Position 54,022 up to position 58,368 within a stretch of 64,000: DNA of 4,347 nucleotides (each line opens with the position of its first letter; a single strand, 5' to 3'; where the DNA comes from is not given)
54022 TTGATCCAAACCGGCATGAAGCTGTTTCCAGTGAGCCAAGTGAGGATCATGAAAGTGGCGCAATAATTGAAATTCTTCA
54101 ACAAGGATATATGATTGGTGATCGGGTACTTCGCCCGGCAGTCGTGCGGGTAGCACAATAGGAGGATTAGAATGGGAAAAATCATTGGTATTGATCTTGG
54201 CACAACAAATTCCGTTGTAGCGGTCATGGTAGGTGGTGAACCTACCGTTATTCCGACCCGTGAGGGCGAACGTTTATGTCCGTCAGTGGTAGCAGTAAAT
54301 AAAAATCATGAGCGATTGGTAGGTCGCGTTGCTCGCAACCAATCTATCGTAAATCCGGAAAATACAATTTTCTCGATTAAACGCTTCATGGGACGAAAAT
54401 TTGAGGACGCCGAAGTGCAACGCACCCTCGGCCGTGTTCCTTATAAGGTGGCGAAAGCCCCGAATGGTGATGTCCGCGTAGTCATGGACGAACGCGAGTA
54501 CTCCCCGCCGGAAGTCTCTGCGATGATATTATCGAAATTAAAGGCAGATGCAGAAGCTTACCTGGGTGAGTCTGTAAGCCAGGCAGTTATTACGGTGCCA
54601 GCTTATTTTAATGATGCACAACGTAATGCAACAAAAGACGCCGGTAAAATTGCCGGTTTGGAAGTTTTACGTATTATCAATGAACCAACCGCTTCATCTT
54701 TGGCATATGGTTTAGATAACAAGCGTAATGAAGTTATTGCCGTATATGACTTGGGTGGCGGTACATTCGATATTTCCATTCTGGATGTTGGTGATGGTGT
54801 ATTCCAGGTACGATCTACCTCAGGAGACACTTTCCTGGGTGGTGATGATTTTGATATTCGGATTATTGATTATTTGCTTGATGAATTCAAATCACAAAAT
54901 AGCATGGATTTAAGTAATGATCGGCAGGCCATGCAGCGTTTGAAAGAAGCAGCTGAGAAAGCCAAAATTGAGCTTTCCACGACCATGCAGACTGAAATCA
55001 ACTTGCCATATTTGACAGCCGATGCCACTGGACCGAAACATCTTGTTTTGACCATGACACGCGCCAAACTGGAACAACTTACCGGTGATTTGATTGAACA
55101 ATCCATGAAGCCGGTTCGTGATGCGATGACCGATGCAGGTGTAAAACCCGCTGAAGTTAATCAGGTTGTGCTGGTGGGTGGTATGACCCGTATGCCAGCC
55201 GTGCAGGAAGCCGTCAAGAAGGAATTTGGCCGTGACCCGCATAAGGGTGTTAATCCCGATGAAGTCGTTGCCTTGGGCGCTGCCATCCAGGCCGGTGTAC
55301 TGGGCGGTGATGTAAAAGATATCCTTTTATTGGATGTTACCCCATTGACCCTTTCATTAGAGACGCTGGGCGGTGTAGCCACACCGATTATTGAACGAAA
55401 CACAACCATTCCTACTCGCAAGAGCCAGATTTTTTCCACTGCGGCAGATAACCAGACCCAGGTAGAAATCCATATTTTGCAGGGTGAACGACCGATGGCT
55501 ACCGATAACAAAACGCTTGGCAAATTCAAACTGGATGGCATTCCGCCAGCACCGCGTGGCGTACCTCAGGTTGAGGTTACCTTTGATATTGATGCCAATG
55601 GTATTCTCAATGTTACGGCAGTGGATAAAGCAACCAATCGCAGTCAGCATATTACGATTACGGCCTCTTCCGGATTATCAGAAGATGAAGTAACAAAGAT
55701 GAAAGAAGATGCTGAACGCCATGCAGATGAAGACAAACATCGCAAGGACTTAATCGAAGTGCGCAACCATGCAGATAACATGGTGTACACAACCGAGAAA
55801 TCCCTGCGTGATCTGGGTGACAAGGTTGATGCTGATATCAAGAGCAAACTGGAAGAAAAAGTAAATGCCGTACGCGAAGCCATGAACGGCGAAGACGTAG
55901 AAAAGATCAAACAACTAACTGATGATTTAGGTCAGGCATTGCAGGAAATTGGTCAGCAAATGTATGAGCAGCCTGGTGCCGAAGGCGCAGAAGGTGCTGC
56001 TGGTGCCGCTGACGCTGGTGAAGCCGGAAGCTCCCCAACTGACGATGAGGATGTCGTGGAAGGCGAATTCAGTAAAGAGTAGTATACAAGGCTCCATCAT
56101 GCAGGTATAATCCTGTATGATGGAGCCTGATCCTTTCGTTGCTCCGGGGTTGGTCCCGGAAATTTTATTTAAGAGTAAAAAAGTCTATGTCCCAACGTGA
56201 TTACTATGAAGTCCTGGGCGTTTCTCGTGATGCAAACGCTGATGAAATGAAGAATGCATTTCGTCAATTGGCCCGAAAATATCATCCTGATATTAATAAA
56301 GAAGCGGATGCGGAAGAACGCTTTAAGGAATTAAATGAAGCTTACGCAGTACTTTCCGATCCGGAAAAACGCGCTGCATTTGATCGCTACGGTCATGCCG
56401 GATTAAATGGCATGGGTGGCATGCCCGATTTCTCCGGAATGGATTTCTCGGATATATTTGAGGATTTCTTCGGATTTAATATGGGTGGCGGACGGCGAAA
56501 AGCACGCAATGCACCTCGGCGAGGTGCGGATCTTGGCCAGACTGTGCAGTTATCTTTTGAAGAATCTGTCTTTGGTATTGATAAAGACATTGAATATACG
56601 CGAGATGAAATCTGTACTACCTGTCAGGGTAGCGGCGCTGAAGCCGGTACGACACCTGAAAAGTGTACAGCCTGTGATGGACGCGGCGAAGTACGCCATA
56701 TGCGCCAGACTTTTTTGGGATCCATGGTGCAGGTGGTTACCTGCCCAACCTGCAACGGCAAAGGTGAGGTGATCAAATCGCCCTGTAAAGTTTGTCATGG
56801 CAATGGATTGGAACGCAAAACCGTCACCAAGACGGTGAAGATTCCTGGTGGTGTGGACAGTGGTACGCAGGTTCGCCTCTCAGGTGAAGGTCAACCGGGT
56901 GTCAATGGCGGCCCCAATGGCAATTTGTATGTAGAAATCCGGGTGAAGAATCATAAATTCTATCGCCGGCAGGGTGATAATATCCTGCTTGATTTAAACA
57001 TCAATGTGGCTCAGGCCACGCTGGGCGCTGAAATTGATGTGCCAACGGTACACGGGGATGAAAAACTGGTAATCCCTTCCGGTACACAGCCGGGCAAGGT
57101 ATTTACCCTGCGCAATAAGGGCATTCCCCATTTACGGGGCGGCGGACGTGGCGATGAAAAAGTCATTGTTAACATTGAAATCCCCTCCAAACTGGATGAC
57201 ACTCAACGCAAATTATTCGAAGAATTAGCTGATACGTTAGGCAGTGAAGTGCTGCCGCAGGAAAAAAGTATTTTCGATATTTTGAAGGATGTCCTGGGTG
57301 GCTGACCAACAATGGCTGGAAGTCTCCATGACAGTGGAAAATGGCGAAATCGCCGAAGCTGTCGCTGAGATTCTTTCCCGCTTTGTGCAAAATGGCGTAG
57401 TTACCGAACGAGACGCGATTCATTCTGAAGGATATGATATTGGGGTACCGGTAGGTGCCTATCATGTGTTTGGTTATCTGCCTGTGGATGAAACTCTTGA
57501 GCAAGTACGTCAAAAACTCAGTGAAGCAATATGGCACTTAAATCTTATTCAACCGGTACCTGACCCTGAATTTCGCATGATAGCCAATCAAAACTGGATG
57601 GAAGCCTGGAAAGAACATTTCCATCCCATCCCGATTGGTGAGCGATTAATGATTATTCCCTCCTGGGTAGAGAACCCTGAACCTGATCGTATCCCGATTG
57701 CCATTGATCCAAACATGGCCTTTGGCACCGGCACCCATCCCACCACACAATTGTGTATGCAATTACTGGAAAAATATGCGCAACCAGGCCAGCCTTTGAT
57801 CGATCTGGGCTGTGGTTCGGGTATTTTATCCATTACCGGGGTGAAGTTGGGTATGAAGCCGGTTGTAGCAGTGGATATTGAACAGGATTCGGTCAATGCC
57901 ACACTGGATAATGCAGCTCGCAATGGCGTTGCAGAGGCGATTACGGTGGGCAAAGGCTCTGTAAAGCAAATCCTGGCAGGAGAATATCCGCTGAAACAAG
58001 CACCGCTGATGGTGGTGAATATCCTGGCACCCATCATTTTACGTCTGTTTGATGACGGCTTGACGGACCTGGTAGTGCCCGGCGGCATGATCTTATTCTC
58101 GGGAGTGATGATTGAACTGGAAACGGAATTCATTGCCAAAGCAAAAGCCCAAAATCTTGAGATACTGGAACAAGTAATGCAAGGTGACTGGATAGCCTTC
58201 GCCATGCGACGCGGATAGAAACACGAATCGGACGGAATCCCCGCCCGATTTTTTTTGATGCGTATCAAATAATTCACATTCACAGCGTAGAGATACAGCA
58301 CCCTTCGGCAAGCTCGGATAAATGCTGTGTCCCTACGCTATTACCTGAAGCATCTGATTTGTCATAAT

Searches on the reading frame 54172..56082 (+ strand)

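Call 95: search_protein_families(library=pfam, proteins=[window:54172-56082:+], max_evalue=0.00001)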
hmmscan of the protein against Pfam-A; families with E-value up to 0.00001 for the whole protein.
window:54172-56082:+ (636 aa): 2 families
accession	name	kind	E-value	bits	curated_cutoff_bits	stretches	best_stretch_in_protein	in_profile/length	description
PF00012.26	HSP70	-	7.1e-259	860.5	20.6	1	4-599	1-599/599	Hsp70 protein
PF06723.19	MreB_Mbl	-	5.2e-17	62.1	27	1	134-372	92-317/327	MreB/Mbl protein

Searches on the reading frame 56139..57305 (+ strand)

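Call 95: search_protein_families(library=pfam, proteins=[window:56139-57305:+], max_evalue=0.00001)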
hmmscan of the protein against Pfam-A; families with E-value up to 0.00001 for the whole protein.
window:56139-57305:+ (388 aa): 3 families
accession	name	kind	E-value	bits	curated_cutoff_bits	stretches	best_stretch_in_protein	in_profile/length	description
PF01556.23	DnaJ_C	-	1.6e-46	158.6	26.6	1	135-349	4-152/152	DnaJ C terminal domain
PF00226.36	DnaJ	-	5.5e-26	90.9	27.8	1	21-82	1-63/63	DnaJ domain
PF00684.25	DnaJ_CXXCXGXG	-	8.5e-18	64.8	32.7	1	159-223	1-65/65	DnaJ central domain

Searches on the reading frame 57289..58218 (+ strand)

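Call 95: search_protein_families(library=pfam, proteins=[window:57289-58218:+], max_evalue=0.00001)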
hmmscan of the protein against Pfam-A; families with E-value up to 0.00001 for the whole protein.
window:57289-58218:+ (309 aa): 2 families
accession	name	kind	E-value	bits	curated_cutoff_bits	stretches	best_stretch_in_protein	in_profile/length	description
PF06325.19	PrmA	-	2.3e-69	234.6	22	1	8-308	1-295/296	Ribosomal protein L11 methyltransferase (PrmA)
PF05175.20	MTS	-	2.5e-06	27.7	23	1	152-224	19-89/170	Methyltransferase small domain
